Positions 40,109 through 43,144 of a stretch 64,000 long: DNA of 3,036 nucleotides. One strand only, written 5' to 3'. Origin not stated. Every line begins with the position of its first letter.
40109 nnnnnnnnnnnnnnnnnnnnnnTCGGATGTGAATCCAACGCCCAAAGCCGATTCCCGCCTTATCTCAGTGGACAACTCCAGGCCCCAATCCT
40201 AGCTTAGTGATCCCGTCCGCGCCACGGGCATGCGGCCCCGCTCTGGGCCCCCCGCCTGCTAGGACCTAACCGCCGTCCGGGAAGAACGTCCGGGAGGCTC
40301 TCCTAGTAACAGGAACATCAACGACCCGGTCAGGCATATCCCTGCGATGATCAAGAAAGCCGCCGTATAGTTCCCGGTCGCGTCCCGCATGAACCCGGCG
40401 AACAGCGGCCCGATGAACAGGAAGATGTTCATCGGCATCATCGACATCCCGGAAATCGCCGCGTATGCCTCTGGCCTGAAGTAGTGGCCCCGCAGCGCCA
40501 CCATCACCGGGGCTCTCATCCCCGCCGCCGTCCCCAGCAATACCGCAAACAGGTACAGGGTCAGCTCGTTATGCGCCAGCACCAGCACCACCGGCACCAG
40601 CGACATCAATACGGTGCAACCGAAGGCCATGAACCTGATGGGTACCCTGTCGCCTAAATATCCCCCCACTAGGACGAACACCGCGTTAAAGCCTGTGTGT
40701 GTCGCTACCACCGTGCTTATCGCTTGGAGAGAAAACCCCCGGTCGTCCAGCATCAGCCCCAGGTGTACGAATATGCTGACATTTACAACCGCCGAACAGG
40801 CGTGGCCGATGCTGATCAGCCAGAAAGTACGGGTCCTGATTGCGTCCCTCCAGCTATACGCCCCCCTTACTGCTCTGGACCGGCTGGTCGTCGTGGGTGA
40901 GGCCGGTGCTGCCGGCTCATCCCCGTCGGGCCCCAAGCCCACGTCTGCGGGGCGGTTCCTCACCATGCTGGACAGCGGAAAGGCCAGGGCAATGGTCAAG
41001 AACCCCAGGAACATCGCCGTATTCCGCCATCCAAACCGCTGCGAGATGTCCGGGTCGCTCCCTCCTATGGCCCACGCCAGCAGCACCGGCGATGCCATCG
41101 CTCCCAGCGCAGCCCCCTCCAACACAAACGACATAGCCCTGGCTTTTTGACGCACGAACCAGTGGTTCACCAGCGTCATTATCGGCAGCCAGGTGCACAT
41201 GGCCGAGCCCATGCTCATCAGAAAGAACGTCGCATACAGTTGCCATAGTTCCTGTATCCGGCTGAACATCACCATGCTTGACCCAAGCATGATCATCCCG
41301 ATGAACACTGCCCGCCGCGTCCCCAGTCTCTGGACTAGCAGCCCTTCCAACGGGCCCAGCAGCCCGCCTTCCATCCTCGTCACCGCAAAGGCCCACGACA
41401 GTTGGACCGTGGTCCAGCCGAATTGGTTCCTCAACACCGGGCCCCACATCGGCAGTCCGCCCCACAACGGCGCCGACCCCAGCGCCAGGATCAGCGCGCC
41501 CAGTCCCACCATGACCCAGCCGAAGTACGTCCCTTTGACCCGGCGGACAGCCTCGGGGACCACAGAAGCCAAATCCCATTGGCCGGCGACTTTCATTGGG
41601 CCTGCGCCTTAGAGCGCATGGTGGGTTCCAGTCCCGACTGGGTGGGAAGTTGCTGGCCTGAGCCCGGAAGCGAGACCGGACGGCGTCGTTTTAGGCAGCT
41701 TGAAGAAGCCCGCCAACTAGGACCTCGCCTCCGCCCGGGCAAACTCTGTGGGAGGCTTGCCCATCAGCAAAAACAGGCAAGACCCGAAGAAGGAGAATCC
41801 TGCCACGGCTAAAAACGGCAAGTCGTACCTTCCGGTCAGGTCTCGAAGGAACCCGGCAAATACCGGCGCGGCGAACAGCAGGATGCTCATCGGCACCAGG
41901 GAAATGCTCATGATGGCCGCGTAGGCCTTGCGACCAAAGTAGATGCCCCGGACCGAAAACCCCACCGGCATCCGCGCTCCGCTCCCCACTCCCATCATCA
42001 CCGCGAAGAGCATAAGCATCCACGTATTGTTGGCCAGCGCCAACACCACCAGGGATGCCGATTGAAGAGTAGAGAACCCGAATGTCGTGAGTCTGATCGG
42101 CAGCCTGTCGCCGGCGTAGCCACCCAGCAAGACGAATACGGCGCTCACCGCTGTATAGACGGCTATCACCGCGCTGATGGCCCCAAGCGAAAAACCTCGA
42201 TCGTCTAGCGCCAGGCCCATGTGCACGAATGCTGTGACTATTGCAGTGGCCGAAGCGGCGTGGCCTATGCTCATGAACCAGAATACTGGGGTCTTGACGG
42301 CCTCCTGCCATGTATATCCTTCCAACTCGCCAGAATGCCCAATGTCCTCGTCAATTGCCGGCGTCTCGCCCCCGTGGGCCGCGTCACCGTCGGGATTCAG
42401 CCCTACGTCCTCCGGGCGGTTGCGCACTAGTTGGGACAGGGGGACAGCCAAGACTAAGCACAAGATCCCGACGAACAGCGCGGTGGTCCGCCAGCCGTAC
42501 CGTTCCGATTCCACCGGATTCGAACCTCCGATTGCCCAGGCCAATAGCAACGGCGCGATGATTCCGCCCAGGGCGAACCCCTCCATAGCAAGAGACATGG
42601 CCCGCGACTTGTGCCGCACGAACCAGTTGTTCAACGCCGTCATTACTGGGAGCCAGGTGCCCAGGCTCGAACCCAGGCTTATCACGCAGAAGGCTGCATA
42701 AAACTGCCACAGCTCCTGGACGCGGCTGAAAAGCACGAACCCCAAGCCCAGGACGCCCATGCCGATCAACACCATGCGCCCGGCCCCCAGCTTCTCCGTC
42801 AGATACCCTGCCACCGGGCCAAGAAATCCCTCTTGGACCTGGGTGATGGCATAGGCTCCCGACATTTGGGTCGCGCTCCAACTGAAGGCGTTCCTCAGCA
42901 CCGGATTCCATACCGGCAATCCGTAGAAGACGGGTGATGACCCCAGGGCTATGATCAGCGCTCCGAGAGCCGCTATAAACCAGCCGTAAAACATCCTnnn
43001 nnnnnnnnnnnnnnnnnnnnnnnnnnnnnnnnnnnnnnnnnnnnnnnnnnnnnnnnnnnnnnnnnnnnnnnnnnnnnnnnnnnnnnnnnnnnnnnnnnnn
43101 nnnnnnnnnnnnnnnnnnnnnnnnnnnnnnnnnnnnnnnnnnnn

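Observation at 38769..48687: Seven consecutive, same-strand, diverged MFS transporter paralogs (9.9-kb tandem array)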

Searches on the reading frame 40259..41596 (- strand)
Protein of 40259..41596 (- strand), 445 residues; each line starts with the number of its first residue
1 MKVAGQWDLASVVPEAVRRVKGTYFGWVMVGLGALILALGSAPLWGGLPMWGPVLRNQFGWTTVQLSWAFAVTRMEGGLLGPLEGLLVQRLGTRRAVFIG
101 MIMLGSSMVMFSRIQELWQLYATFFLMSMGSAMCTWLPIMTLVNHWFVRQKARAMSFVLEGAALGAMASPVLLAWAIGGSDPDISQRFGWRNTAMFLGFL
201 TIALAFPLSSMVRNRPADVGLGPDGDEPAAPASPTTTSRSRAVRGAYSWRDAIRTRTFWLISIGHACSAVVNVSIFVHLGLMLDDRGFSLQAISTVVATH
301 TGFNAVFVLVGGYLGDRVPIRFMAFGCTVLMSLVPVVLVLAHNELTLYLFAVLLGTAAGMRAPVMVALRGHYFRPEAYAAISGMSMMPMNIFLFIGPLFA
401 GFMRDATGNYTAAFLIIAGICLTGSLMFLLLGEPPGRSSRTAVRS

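Call 3: search_protein_families(library=pfam, proteins=[window:40259-41596:-])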
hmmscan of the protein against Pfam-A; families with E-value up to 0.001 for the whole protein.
window:40259-41596:- (445 aa): 1 family
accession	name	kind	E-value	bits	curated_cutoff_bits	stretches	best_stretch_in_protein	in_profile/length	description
PF07690.21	MFS_1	-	1.4e-38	133.2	33.4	2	262-440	2-182/347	Major Facilitator Superfamily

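Call 5: search_protein_families(library=ncbifam, proteins=[window:40259-41596:-], max_evalue=0.001)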
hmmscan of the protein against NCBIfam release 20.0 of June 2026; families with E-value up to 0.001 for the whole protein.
window:40259-41596:- (445 aa): 14 families
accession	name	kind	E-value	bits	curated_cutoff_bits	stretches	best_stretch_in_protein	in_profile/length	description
NF049980.1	SfMCT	equivalog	2.1e-32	112.2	320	1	37-419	13-377/378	L-lactate MFS transporter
NF038246.1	bile_salt_MFS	equivalog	3.7e-21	75.5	400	1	49-420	26-393/408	conjugated bile salt MFS transporter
TIGR00893.1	2A0114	subfamily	8.3e-20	71.1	395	1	53-431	18-398/399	D-galactonate transporter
TIGR00881.1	2A0104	subfamily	7.5e-18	64.7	407.75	2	56-277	22-237/379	phosphoglycerate transporter protein PgtP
NF033733.1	MFS_ArsK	equivalog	8.9e-11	41.2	400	1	43-429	18-382/388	arsenite efflux MFS transporter ArsK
TIGR00890.1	2A0111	subfamily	1e-10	41.1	374.85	1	50-423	24-373/377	oxalate/formate antiport family MFS transporter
TIGR04259.1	oxa_formateAnti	equivalog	1.7e-09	37.1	335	1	27-437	2-397/405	oxalate/formate MFS antiporter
TIGR00892.1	2A0113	subfamily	6.2e-09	35.1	586.1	1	25-431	16-419/455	monocarboxylate transporter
TIGR00900.1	2A0121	subfamily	1.4e-08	34.5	319.6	1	258-442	1-189/364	H+ Antiporter protein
TIGR00880.1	2_A_01_02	superfamily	6.2e-08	32.9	131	2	79-206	13-132/141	multidrug resistance protein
TIGR00711.1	efflux_EmrB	subfamily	1.2e-07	30.9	230.2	1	31-144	258-374/485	DHA2 family efflux MFS transporter permease subunit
TIGR00896.1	CynX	subfamily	2.7e-07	30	406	1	56-411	27-353/355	CynX/NimT family MFS transporter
NF033135.1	cmx_cmrA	equivalog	3.4e-06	26.4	400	1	69-422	46-367/374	Cmx/CmrA family chloramphenicol efflux MFS transporter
TIGR00895.1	2A0115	subfamily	0.00026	20.1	418.55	0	51-212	39-192/398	aromatic acid/H+ symport family MFS transporter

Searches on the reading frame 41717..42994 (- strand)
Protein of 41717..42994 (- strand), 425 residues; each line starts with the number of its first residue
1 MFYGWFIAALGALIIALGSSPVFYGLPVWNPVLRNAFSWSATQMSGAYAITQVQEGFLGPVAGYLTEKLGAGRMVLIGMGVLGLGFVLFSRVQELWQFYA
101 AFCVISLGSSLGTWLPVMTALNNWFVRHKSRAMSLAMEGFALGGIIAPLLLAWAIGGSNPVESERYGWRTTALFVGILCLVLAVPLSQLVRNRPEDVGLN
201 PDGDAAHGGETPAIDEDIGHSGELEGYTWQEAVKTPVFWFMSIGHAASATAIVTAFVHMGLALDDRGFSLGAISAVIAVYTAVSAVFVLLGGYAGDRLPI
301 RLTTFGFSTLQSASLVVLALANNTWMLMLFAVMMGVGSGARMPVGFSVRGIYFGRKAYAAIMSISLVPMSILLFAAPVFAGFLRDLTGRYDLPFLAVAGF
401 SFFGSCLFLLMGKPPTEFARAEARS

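Call 3: search_protein_families(library=pfam, proteins=[window:41717-42994:-])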
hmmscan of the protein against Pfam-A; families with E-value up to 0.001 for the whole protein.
window:41717-42994:- (425 aa): 1 family
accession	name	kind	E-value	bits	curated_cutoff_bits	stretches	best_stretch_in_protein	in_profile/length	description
PF07690.21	MFS_1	-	3.3e-37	128.6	33.4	2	19-271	8-236/347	Major Facilitator Superfamily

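Call 5: search_protein_families(library=ncbifam, proteins=[window:41717-42994:-], max_evalue=0.001)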
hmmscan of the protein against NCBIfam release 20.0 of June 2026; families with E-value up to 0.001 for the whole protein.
window:41717-42994:- (425 aa): 13 families
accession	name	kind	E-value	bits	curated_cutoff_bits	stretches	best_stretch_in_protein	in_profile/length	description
NF049980.1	SfMCT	equivalog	7.5e-35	120.3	320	1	5-399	2-377/378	L-lactate MFS transporter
NF038246.1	bile_salt_MFS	equivalog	1.5e-27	96.5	400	1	4-247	3-238/408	conjugated bile salt MFS transporter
TIGR00890.1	2A0111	subfamily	6e-17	61.6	374.85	1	5-359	2-330/377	oxalate/formate antiport family MFS transporter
TIGR00893.1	2A0114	subfamily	2.1e-16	59.9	395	1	33-410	20-397/399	D-galactonate transporter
TIGR04259.1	oxa_formateAnti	equivalog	8.8e-14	51.1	335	1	5-243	2-214/405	oxalate/formate MFS antiporter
TIGR00881.1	2A0104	subfamily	8.1e-12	44.9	407.75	1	42-298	30-279/379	phosphoglycerate transporter protein PgtP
TIGR00895.1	2A0115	subfamily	8.8e-08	31.5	418.55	1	61-189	71-191/398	aromatic acid/H+ symport family MFS transporter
NF033733.1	MFS_ArsK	equivalog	1.1e-07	31.1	400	1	7-387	5-362/388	arsenite efflux MFS transporter ArsK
TIGR00892.1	2A0113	subfamily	1.8e-07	30.3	586.1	1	4-413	15-421/455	monocarboxylate transporter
TIGR00880.1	2_A_01_02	superfamily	3.4e-07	30.5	131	1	49-185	8-133/141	multidrug resistance protein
TIGR00711.1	efflux_EmrB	subfamily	5.2e-07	28.8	230.2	1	8-144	260-397/485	DHA2 family efflux MFS transporter permease subunit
NF008650.1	PRK11646.1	equivalog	5.3e-05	22.4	469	1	26-155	30-159/400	multidrug efflux MFS transporter MdtH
NF008661.1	PRK11663.1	subfamily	7.2e-05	22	564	1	61-298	84-313/439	MFS transporter family glucose-6-phosphate receptor UhpC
